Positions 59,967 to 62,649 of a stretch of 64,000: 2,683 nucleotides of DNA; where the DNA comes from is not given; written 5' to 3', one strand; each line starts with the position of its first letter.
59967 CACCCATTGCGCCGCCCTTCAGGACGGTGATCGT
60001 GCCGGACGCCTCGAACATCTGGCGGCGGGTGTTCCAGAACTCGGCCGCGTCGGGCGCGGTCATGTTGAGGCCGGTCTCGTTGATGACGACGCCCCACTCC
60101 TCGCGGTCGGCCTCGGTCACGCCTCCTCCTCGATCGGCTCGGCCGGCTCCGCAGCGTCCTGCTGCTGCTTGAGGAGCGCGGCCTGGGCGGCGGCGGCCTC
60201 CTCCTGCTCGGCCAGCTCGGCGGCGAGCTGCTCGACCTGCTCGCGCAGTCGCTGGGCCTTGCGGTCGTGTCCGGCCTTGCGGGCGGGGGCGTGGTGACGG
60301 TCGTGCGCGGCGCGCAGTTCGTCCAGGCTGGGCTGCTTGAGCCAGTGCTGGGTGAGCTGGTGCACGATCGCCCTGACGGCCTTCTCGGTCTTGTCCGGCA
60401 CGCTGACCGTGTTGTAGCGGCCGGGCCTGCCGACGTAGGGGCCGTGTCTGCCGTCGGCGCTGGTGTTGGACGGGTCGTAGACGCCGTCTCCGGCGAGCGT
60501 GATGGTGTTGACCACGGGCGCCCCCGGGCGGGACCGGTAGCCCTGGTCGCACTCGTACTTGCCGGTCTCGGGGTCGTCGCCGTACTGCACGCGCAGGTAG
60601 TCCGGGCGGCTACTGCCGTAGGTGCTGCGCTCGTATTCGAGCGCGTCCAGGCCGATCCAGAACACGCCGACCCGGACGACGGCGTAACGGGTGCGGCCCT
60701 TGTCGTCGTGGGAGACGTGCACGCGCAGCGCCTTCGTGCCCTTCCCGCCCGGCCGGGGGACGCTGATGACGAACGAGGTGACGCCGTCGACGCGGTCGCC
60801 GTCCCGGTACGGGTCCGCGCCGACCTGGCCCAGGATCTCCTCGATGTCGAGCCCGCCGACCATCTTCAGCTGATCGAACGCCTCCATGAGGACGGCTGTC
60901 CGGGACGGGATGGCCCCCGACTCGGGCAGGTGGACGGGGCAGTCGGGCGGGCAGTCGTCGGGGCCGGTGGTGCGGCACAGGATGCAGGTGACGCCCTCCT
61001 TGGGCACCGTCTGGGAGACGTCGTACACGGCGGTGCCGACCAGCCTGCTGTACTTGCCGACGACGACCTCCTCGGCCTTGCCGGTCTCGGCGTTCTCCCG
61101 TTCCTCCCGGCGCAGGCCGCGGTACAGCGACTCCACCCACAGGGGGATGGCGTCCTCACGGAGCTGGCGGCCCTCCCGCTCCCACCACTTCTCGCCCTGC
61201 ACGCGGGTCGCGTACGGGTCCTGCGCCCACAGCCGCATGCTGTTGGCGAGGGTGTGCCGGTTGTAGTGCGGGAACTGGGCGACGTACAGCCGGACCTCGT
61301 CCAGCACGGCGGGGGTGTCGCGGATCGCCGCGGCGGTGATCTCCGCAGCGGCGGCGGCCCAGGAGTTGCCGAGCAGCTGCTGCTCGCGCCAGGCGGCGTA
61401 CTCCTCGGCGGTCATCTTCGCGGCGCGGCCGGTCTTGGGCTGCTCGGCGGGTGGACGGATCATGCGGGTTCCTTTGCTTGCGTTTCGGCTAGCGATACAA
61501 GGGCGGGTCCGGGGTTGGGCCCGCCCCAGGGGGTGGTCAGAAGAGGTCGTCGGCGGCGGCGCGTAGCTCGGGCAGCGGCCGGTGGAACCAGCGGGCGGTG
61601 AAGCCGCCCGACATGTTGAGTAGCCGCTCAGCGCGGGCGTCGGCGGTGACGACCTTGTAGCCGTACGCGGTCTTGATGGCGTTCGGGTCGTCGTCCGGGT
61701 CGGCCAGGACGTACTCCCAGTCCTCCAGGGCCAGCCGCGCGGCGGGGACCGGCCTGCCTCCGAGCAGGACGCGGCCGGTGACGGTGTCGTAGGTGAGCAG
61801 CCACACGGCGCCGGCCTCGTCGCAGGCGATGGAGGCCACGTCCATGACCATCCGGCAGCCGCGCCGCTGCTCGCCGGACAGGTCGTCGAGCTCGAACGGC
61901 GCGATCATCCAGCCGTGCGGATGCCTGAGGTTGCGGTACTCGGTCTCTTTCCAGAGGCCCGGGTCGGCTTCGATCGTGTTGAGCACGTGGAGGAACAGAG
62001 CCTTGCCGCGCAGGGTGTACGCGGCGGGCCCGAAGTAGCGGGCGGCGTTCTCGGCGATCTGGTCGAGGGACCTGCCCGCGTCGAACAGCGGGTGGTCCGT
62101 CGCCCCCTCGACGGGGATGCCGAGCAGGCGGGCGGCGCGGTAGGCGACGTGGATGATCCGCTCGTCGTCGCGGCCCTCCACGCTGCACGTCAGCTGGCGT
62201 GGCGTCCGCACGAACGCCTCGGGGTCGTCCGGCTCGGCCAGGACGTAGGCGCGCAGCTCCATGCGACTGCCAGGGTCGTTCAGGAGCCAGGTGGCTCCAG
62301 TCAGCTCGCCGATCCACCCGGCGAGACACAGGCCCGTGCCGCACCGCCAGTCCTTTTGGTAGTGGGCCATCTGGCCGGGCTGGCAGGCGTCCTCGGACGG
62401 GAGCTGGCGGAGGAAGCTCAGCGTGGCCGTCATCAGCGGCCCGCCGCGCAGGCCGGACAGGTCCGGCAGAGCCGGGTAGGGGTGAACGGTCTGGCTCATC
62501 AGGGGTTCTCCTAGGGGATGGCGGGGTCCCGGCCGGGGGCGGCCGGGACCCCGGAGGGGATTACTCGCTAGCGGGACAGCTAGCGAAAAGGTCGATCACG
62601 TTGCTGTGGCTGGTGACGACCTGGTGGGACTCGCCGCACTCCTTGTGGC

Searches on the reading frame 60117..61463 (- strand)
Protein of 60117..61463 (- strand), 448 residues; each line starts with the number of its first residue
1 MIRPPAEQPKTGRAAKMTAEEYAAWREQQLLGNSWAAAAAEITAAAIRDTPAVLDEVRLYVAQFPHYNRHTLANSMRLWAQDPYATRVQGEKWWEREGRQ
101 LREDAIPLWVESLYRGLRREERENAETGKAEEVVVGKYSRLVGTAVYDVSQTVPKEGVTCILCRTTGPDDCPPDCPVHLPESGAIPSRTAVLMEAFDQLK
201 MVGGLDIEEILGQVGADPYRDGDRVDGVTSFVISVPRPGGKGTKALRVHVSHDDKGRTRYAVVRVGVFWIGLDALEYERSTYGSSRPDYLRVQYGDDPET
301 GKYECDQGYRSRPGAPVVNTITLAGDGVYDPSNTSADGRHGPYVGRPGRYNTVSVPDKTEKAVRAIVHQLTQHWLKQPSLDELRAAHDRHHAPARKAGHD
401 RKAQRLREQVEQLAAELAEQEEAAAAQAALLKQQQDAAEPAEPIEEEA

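Call 10: search_protein_families(library=pfam, proteins=[window:60117-61463:-], max_evalue=0.01)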
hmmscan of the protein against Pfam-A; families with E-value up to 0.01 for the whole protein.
window:60117-61463:- (448 aa): 0 families

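Call 11: search_protein_families(library=phrogs, proteins=[window:60117-61463:-], max_evalue=0.01)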
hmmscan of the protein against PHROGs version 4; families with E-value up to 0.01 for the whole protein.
window:60117-61463:- (448 aa): 1 family
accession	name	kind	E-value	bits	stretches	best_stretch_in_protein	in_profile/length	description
phrog_10574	-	tail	0.00083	19.2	1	348-439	378-464/640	tail length tape measure protein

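Call 98: search_protein_families(library=ncbifam, proteins=[window:60117-61463:-], max_evalue=1)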
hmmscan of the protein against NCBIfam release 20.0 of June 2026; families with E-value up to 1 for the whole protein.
window:60117-61463:- (448 aa): 0 families

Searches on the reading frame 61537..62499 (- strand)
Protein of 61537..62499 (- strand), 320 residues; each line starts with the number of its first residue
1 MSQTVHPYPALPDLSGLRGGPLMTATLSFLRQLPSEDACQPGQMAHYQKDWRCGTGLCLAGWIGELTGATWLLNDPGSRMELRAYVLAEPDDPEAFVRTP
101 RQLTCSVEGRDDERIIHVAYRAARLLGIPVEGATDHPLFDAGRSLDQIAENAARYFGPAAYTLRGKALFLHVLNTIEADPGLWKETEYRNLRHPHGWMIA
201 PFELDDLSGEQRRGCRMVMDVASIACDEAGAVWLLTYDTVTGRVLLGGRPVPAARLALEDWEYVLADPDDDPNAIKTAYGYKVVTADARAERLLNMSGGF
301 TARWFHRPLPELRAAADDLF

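Call 10: search_protein_families(library=pfam, proteins=[window:61537-62499:-], max_evalue=0.01)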
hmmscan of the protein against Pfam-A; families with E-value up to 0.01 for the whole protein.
window:61537-62499:- (320 aa): 1 family
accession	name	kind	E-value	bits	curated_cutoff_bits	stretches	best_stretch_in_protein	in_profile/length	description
PF21826.1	DUF6887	-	0.00033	21.3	24.2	1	78-96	8-26/62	Family of unknown function (DUF6887)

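Call 11: search_protein_families(library=phrogs, proteins=[window:61537-62499:-], max_evalue=0.01)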
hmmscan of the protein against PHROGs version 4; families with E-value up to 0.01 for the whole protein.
window:61537-62499:- (320 aa): 1 family
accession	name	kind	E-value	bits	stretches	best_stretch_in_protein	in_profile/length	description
phrog_889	-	unknown function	3e-08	34.4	1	47-146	57-132/162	-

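Call 60: find_encoding_contigs(protein=window:61537-62499:-, flank=10000, max_places=4)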
Protein window:61537-62499:- (320 aa): 2 contigs read that carry it; 2 places shown.
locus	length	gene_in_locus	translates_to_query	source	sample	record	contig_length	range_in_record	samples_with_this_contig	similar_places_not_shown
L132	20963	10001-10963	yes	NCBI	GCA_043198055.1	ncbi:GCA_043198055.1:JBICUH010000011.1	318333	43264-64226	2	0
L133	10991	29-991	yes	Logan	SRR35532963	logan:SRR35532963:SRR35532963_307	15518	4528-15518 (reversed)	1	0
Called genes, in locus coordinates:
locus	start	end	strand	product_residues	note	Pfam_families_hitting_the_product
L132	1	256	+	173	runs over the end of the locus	PF12680:SnoaL_2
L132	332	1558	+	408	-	PF05977:MFS_3, PF07690:MFS_1, PF12832:MFS_1_like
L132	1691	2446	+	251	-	PF23441:SDR (weak), PF00106:adh_short, PF08659:KR, PF13561:adh_short_C2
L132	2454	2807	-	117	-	PF13564:DoxX_2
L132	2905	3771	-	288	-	PF04542:Sigma70_r2, PF08281:Sigma70_r4_2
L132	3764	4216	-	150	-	-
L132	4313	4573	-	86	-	-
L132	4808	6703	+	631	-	PF00239:Resolvase, PF07508:Recombinase (weak), PF13408:Zn_ribbon_recom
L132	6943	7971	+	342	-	-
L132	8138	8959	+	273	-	PF02945:Endonuclease_7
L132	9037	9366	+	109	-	-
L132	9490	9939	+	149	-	-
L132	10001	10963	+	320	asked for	-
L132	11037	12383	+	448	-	-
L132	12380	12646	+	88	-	-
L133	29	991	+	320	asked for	-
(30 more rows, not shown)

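Call 98: search_protein_families(library=ncbifam, proteins=[window:61537-62499:-], max_evalue=1)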
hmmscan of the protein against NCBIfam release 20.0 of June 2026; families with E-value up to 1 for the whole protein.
window:61537-62499:- (320 aa): 0 families
